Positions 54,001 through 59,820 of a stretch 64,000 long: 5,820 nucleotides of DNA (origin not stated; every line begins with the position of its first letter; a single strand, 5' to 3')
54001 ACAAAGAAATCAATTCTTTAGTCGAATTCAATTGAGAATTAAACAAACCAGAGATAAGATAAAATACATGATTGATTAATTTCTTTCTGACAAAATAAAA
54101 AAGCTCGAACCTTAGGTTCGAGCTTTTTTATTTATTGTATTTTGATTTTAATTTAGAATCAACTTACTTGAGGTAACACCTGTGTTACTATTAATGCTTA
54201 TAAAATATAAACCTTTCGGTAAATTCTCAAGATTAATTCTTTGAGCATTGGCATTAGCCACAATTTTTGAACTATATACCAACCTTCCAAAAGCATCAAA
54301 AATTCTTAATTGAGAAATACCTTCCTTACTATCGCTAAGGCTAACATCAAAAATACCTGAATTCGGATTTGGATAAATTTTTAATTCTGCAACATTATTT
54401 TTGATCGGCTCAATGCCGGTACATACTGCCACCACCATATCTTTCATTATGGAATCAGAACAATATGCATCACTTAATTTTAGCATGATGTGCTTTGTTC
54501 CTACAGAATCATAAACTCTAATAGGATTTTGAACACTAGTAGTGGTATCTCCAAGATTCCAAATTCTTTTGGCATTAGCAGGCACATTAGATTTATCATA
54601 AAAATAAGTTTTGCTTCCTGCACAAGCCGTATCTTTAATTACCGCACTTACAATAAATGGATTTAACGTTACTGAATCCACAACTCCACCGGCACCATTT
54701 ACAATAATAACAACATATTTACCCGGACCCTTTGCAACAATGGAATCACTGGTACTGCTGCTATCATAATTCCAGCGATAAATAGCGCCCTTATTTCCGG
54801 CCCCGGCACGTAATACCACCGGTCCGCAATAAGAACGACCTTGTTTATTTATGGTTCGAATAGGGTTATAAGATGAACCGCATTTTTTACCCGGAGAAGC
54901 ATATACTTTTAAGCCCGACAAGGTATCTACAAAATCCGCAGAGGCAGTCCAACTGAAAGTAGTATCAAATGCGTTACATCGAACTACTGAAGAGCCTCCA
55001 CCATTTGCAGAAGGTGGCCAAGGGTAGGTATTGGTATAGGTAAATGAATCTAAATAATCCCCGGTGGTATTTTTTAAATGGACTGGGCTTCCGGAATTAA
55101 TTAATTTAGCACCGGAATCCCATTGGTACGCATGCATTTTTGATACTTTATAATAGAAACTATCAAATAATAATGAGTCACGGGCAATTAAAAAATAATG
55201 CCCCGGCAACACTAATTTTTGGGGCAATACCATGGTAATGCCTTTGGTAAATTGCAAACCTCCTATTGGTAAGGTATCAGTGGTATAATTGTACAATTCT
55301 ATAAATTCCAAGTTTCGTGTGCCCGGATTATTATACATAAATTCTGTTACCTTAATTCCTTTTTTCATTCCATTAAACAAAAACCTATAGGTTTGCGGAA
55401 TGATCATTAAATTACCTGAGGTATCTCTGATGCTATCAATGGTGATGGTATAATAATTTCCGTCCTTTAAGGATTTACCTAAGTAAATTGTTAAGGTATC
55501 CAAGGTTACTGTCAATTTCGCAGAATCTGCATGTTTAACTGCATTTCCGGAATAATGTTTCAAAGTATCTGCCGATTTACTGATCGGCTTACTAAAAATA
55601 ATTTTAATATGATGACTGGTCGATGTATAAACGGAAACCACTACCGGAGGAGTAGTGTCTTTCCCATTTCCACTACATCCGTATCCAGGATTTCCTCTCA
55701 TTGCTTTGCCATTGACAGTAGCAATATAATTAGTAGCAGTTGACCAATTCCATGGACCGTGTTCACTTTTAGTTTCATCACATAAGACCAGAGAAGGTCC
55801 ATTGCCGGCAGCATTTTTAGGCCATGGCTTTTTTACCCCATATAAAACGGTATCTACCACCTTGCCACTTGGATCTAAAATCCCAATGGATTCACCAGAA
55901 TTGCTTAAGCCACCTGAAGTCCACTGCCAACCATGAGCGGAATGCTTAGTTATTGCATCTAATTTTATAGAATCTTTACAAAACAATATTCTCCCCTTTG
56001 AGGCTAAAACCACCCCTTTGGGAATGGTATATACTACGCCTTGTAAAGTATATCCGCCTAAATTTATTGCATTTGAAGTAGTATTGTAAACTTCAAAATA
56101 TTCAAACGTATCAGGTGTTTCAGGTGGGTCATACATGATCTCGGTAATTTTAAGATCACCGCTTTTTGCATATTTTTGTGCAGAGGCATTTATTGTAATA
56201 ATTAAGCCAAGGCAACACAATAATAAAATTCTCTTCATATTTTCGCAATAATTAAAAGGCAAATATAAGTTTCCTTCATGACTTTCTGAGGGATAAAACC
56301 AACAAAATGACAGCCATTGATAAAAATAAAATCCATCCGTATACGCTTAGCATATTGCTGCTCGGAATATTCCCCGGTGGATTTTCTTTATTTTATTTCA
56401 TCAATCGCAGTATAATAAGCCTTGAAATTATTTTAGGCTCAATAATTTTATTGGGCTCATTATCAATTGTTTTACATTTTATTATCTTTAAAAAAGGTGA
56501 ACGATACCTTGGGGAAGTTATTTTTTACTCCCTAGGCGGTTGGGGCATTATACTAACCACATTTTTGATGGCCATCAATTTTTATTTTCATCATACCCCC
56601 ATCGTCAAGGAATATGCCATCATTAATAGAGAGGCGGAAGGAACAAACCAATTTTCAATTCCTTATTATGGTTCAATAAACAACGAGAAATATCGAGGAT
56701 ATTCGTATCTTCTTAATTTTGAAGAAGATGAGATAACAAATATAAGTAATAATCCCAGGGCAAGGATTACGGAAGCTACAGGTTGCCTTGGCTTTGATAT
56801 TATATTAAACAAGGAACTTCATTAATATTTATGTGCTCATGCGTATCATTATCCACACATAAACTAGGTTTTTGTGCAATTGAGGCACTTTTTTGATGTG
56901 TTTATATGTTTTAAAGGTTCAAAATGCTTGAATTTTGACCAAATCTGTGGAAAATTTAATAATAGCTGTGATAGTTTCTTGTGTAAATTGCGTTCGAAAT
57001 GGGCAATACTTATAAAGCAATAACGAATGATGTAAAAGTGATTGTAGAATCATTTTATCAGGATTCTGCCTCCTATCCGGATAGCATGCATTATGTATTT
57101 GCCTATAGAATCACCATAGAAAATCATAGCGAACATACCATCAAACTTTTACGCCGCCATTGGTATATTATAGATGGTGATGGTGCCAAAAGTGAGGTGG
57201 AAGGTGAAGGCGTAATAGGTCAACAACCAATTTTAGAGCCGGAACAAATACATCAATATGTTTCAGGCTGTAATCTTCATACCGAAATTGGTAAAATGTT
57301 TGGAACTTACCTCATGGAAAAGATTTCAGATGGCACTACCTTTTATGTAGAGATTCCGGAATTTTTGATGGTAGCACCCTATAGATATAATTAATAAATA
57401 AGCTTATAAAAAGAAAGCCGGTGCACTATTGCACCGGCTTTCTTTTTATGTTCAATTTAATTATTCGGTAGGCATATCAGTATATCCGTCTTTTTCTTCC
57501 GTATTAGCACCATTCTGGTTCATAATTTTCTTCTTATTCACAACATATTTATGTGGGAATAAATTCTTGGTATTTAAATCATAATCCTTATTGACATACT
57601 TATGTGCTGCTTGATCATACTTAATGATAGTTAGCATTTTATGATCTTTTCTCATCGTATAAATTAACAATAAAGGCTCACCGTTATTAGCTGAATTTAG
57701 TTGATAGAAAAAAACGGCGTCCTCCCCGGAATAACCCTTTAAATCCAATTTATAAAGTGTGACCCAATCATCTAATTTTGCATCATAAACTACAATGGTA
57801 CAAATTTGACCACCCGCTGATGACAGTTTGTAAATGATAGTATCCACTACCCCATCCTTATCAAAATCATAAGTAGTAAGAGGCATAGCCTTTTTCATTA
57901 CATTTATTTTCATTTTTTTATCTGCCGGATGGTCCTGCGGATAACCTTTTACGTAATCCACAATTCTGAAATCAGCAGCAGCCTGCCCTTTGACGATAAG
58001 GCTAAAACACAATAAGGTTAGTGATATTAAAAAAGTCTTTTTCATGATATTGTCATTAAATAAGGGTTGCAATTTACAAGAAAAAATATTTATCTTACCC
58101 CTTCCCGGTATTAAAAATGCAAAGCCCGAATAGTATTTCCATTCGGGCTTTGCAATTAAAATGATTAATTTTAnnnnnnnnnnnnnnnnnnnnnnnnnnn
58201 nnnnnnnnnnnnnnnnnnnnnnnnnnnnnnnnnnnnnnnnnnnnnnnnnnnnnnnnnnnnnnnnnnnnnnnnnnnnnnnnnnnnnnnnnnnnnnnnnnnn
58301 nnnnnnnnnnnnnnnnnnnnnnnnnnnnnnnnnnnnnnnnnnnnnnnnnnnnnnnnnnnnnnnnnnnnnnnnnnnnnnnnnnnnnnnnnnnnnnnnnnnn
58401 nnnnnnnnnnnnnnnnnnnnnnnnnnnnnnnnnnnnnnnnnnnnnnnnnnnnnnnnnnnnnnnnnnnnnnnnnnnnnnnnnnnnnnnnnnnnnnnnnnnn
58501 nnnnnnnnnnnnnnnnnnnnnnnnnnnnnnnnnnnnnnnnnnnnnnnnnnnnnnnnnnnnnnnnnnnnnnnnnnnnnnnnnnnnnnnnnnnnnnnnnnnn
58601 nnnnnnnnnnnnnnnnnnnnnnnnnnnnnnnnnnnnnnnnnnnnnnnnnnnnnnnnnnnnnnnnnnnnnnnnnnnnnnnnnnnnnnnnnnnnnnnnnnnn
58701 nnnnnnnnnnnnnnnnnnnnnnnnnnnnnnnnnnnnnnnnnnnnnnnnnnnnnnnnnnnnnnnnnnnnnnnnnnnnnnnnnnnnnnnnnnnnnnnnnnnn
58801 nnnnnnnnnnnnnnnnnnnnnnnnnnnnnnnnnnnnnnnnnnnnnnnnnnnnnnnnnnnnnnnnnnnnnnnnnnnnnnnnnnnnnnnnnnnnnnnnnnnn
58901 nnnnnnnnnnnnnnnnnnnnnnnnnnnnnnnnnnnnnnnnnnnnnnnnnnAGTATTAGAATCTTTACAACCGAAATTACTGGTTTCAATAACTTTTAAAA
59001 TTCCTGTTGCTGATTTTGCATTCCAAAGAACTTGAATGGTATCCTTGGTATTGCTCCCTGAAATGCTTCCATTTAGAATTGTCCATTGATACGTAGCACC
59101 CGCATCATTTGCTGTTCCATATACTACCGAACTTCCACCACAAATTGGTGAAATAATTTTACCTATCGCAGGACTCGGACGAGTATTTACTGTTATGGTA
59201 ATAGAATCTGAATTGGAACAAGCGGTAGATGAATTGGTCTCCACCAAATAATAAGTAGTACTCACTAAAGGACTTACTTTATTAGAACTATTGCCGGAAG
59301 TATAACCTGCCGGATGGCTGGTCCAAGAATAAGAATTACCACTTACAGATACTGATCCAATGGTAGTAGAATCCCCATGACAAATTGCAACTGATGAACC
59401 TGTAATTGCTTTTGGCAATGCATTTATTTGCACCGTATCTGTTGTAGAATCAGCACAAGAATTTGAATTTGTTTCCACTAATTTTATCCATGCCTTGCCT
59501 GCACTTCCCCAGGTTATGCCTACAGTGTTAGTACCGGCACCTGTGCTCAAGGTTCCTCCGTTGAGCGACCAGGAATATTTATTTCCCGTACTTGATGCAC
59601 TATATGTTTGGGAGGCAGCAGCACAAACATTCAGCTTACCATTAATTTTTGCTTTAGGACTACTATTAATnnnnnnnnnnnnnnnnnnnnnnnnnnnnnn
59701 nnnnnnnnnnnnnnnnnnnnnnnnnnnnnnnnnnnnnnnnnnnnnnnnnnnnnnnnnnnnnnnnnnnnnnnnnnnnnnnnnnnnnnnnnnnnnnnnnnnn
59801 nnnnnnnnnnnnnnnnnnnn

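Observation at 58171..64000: Giant T9SS adhesin with a duplicated beta-helix module and a 12-unit array of 237-bp coding repeats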

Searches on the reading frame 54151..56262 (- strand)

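Call 35: search_protein_families(library=pfam, proteins=[window:54151-56262:-], max_evalue=0.001)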
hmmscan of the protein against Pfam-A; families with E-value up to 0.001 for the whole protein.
window:54151-56262:- (704 aa): 4 families
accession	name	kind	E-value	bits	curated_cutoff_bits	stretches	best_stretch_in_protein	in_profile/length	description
PF00932.25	LTD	-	5.7e-31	107.6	34.3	2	33-141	4-107/109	Lamin Tail Domain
PF18962.6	Por_Secre_tail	-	1.1e-16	61.4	27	1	629-702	1-74/75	Secretion system C-terminal sorting domain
PF13205.12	Big_5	-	1e-06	29.8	23.6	1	203-294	2-103/105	Bacterial Ig-like domain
PF13585.12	CHU_C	-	0.00024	21.6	27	0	644-695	24-75/86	CHU_C Type IX secretion signal domain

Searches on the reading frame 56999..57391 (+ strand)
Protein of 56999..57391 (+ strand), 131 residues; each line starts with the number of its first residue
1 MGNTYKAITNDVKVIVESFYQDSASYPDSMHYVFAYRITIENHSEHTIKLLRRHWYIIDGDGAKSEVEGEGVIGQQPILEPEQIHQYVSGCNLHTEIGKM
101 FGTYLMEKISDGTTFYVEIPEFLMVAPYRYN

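Call 35: search_protein_families(library=pfam, proteins=[window:56999-57391:+], max_evalue=0.001)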
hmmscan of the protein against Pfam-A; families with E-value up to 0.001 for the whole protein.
window:56999-57391:+ (131 aa): 1 family
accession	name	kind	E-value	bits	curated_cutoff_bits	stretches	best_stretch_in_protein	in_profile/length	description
PF04379.20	DUF525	-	1.5e-33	115.3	27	1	24-107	3-86/87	ApaG domain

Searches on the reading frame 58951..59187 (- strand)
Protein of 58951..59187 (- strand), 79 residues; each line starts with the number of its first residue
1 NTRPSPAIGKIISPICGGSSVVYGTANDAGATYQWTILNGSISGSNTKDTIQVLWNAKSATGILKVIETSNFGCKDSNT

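Call 24: search_protein_families(library=pfam, proteins=[window:58951-59187:-], max_evalue=1)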
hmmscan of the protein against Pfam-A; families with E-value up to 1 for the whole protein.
seq(79 aa): 0 families

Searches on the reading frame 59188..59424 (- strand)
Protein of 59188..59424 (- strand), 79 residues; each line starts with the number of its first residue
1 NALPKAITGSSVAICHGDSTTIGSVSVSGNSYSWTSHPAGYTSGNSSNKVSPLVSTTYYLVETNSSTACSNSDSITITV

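Call 24: search_protein_families(library=pfam, proteins=[window:59188-59424:-], max_evalue=1)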
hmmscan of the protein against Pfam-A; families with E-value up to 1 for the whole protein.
seq(79 aa): 3 families
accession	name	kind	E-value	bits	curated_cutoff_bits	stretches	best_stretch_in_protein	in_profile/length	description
PF19081.6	Ig_7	-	3.6e-07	30.8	27.3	1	6-79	3-80/84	Ig-like domain CHU_C associated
PF19408.5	PKD_6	-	0.00087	20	25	1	3-79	4-82/82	PKD-like domain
PF11191.13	DUF2782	-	0.2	12.3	26.8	1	49-74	48-73/88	Protein of unknown function (DUF2782)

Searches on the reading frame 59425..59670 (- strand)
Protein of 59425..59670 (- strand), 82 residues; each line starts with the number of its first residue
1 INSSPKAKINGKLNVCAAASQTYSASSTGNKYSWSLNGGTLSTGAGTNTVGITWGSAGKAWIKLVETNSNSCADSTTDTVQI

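Call 24: search_protein_families(library=pfam, proteins=[window:59425-59670:-], max_evalue=1)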
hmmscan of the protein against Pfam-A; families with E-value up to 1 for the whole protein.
seq(82 aa): 3 families
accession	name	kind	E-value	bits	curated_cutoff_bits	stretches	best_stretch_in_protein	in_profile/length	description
PF19408.5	PKD_6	-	1.4e-07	32.2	25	1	6-81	5-81/82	PKD-like domain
PF18911.6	PKD_4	-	0.0015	18.9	27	1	3-81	2-84/85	PKD domain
PF00801.26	PKD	-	0.018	15.5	23.5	1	20-79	24-78/80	PKD domain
